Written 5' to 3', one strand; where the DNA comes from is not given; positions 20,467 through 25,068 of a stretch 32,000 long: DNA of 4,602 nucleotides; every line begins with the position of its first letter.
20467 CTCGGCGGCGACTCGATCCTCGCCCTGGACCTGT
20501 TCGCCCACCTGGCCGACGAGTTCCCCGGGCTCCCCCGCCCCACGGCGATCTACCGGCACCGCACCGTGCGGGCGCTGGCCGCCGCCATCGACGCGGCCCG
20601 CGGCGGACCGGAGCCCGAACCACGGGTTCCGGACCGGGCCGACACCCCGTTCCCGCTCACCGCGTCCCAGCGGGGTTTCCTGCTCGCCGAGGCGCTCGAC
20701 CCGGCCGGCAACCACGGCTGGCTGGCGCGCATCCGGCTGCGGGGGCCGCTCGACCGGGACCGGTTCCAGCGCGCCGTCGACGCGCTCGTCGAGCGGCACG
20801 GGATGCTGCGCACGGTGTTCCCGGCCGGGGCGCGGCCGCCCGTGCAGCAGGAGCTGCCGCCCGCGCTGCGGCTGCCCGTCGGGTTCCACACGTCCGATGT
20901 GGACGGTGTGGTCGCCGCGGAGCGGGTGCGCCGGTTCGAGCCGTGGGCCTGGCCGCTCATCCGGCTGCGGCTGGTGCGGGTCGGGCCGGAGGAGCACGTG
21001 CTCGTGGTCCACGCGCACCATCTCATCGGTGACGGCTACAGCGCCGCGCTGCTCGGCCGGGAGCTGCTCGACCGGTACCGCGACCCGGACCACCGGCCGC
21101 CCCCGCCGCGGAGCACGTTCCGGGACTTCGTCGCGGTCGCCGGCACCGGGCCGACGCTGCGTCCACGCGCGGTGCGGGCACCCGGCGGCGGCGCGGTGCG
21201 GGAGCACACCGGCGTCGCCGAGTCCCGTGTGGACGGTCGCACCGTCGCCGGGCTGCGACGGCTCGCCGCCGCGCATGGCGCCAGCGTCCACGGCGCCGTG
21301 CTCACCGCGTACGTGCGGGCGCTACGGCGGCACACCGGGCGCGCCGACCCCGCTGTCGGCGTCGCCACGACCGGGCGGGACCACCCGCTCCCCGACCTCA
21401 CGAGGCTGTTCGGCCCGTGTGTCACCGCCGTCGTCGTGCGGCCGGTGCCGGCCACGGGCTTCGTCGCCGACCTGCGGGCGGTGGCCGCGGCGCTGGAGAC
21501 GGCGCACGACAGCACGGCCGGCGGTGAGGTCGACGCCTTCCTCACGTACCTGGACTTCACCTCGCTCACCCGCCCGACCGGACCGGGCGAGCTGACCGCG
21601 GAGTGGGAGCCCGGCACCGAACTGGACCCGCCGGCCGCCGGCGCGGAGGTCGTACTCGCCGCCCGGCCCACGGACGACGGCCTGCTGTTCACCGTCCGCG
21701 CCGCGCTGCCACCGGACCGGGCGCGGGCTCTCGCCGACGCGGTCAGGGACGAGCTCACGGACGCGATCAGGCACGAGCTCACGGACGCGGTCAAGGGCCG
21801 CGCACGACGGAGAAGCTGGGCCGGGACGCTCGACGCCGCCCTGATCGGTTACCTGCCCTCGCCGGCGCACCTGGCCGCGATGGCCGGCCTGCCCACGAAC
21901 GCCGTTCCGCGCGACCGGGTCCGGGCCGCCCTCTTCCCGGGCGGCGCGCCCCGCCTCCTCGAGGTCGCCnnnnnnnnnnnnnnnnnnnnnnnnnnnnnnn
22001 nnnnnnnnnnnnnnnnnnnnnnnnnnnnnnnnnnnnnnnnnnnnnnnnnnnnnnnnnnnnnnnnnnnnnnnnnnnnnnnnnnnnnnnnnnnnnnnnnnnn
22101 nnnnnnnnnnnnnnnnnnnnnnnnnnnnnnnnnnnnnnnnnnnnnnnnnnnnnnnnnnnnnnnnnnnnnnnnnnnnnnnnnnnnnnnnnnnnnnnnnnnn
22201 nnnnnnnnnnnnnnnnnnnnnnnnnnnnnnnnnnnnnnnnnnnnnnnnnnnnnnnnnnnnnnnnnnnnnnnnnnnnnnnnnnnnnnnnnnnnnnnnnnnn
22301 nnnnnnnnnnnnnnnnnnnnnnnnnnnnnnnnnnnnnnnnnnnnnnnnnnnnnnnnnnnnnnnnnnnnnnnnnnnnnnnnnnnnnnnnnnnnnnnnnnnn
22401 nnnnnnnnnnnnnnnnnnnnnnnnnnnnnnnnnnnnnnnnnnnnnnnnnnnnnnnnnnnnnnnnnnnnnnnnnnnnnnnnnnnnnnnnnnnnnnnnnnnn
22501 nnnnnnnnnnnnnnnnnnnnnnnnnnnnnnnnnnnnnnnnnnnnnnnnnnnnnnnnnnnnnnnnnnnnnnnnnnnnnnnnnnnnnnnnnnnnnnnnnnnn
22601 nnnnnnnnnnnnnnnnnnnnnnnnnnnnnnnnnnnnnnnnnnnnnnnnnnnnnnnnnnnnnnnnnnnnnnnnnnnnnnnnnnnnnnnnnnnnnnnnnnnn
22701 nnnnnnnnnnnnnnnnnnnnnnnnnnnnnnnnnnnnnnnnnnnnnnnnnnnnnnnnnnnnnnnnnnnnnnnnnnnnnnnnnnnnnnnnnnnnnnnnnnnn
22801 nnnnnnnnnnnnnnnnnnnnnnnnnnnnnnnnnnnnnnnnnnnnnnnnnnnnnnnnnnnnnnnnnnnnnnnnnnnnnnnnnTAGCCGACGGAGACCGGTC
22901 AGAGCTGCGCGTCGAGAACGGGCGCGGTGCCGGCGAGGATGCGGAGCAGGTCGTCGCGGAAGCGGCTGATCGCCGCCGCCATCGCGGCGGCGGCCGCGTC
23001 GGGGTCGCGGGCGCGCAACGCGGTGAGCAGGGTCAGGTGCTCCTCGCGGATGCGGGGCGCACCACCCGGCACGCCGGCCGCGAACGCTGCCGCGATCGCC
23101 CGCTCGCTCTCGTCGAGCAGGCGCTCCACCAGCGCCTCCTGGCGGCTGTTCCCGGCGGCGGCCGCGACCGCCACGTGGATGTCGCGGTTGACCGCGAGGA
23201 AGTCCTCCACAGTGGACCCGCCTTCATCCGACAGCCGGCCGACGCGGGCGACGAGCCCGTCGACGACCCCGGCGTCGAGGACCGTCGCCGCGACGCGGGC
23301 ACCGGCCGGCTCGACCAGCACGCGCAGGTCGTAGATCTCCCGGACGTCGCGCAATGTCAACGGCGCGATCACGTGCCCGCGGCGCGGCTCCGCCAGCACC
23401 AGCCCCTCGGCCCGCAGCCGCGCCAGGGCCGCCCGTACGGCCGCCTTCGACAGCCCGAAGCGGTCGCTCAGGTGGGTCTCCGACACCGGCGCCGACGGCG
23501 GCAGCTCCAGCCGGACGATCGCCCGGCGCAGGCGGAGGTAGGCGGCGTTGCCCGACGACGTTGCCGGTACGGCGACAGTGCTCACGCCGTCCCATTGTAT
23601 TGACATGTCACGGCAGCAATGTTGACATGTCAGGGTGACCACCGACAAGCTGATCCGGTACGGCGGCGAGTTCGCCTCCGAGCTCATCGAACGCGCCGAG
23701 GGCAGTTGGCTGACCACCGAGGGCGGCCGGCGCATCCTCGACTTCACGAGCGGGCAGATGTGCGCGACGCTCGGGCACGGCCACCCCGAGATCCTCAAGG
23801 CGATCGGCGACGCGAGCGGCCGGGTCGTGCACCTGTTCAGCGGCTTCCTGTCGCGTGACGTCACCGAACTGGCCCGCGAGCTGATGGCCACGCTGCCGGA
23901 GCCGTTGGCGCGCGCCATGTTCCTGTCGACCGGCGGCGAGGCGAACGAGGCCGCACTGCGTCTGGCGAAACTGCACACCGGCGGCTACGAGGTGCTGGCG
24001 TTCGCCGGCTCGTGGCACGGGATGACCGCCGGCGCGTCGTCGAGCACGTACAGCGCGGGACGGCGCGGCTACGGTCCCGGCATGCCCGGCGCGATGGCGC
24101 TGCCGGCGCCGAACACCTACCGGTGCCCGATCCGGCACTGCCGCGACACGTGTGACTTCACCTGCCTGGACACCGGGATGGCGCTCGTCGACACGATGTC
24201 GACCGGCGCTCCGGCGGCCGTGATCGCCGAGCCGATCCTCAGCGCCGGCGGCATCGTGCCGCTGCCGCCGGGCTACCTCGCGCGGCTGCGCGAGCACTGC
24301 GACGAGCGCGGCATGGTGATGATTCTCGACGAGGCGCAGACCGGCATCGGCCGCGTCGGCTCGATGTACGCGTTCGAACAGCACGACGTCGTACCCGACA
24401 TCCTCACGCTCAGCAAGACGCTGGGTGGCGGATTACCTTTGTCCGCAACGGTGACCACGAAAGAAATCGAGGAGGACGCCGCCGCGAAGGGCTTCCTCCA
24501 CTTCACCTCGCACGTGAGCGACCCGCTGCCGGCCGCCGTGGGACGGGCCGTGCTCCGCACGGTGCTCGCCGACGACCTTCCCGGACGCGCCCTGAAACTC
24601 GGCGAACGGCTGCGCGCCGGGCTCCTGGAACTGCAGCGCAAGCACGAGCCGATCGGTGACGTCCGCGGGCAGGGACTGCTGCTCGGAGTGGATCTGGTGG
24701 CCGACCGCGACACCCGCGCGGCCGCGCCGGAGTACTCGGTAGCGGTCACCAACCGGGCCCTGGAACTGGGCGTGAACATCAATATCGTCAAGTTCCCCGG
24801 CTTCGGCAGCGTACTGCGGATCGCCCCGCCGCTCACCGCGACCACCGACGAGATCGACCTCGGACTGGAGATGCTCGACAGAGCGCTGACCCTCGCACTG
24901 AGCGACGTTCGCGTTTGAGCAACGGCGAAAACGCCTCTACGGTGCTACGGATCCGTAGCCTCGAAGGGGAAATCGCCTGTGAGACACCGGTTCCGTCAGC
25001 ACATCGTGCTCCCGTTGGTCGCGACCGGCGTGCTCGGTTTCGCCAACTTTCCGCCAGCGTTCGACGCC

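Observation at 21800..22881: Terminal domain resembles acyl-ACP reductase (AAR) rather than a TE or SDR reductase: a possible new assembly-line off-loading domain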

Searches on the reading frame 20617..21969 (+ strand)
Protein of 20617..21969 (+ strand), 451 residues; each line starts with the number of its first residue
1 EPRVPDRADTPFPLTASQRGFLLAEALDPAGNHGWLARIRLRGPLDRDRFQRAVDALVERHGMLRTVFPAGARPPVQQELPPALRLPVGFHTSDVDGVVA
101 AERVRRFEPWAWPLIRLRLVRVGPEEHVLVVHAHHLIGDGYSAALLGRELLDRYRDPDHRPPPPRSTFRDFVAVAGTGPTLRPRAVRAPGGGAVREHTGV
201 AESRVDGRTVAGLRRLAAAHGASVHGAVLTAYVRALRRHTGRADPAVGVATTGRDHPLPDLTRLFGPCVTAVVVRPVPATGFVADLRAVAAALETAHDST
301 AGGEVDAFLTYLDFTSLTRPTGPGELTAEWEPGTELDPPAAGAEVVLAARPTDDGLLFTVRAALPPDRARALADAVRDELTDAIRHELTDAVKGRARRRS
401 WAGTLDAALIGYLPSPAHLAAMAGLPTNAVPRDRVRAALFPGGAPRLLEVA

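Call 21: search_protein_families(library=pfam, proteins=[window:20617-21969:+], max_evalue=0.01)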
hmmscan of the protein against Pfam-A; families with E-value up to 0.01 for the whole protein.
window:20617-21969:+ (451 aa): 3 families
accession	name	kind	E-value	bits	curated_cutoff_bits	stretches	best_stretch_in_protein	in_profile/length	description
PF00668.25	Condensation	-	3.5e-28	98.9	30.6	2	12-172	5-179/456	Condensation domain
PF03007.21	WS_DGAT_cat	-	0.0077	16.5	23.6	0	129-178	131-181/263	Wax ester synthase/diacylglycerol acyltransferase catalytic domain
PF16911.10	PapA_C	-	0.0086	16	30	1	200-249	7-56/203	Phthiocerol/phthiodiolone dimycocerosyl transferase C-terminus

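Call 40: search_solved_structures(query=window:20632-21790:+, max_evalue=0.00001)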
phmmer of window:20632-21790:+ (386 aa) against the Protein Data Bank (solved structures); distinct sequences matched with E-value up to 0.00001: 19.
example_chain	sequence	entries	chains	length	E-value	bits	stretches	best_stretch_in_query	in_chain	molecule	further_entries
9lcq_A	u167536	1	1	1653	2.6e-22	82.7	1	6-168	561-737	PvdL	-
9up2_A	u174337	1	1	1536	1.2e-21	80.5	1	6-168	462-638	PvdL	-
9lcp_A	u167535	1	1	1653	1.5e-21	80.2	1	6-168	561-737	PvdL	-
9lco_A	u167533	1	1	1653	1.5e-21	80.2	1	6-168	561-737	PvdL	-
2jgp_A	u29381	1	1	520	1.1e-17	67.4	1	7-167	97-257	TYROCIDINE SYNTHETASE 3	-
6p1j_A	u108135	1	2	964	3.3e-17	65.9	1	7-150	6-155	Txo2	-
6oyf_A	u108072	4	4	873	1.2e-15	60.8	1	11-151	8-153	Txo1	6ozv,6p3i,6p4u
8z0q_C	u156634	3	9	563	2.1e-14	56.7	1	33-150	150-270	Special condensation domain in NRPS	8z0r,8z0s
8hlk_A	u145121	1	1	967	1.9e-11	46.9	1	4-167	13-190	Microcystin synthetase B (Fragment)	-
5u89_A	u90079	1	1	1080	6.6e-11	45.1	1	7-149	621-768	Amino acid adenylation domain protein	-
8xjz_C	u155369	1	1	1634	2.5e-09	39.9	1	8-166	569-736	Peptide synthetase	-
9rde_A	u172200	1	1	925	2.9e-09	39.7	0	6-155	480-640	Bacitracin synthase 3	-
8jbr_A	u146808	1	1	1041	2.5e-08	36.6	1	4-169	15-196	McyA protein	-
5t3e_A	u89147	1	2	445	5e-08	35.7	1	6-169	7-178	Bacillamide synthetase heterocyclization domain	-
7jtj_A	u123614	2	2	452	1.5e-07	34.1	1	5-168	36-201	Irp2 protein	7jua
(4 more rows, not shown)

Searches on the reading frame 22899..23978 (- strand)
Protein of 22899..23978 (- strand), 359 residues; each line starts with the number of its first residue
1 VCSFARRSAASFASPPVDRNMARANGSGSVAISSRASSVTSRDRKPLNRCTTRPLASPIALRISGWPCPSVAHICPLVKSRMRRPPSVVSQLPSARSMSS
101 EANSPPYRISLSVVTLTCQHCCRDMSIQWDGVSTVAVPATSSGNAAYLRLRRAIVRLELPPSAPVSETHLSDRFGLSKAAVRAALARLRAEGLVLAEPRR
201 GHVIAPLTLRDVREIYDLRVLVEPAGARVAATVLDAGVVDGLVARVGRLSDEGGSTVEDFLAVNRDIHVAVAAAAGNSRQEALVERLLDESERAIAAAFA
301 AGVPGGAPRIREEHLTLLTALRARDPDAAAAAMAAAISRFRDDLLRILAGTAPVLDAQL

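Call 17: search_protein_families(library=pfam, proteins=[window:22899-23978:-], max_evalue=0.001)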
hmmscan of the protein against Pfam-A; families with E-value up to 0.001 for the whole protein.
window:22899-23978:- (359 aa): 5 families
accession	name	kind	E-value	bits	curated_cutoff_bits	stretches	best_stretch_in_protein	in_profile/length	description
PF07729.17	FCD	-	5.8e-19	69.2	24.3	1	214-337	1-123/125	FCD domain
PF00392.27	GntR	-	9.3e-12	44.9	27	1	145-203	4-63/64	Bacterial regulatory proteins, gntR family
PF08279.18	HTH_11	-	0.00025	21.3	25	1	164-202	15-54/55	HTH domain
PF01325.25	Fe_dep_repress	-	0.00084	19.9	26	0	154-201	13-59/60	Iron dependent repressor, N-terminal DNA binding domain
PF12802.13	MarR_2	-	0.0009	19.8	27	0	168-195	24-51/61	MarR family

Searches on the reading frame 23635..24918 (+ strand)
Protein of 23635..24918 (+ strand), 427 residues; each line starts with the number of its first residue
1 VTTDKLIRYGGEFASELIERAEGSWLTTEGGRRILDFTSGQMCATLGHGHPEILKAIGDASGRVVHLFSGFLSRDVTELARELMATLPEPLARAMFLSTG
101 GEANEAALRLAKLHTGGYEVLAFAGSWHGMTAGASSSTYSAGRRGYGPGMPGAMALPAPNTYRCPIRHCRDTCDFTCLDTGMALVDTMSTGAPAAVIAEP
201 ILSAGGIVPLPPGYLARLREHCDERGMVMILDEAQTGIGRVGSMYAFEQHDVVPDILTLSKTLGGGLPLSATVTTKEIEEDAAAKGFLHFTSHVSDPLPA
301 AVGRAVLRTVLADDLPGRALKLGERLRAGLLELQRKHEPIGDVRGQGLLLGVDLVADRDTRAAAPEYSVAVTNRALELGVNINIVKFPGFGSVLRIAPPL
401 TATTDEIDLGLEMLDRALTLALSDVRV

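Call 17: search_protein_families(library=pfam, proteins=[window:23635-24915:+], max_evalue=0.001)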
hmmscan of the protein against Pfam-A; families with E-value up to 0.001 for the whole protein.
window:23635-24915:+ (427 aa): 1 family
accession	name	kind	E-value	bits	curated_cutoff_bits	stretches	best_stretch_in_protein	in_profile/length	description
PF00202.27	Aminotran_3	-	9e-82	275.3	30.5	1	17-418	12-403/403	Aminotransferase class-III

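Call 43: find_encoding_contigs(protein=window:23635-24918:+, flank=10000, max_places=3)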
Protein window:23635-24918:+ (427 aa): 1 contig read that carries it; 1 place shown.
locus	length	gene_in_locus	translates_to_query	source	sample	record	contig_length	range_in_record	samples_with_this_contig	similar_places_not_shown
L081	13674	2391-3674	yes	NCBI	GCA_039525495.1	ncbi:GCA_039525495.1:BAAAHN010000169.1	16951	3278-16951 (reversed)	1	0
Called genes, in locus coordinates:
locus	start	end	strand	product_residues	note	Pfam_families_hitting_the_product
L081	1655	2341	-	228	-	PF00392:GntR, PF07729:FCD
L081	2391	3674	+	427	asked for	PF00202:Aminotran_3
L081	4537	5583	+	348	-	PF07250:Glyoxal_oxid_N, PF09118:GO-like_E_set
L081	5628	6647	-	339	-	PF01341:Glyco_hydro_6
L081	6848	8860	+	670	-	PF00535:Glycos_transf_2 (weak), PF13641:Glyco_tranf_2_3, PF13506:Glyco_transf_21 (weak), PF13632:Glyco_trans_2_3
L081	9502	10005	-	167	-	PF04978:MST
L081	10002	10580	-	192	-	PF00440:TetR_N, PF17940:TetR_C_31 (weak)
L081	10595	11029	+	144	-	PF10604:Polyketide_cyc2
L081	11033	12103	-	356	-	-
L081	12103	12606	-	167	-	PF04542:Sigma70_r2, PF08281:Sigma70_r4_2, PF04545:Sigma70_r4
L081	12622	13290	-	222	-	-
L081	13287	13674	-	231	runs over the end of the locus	-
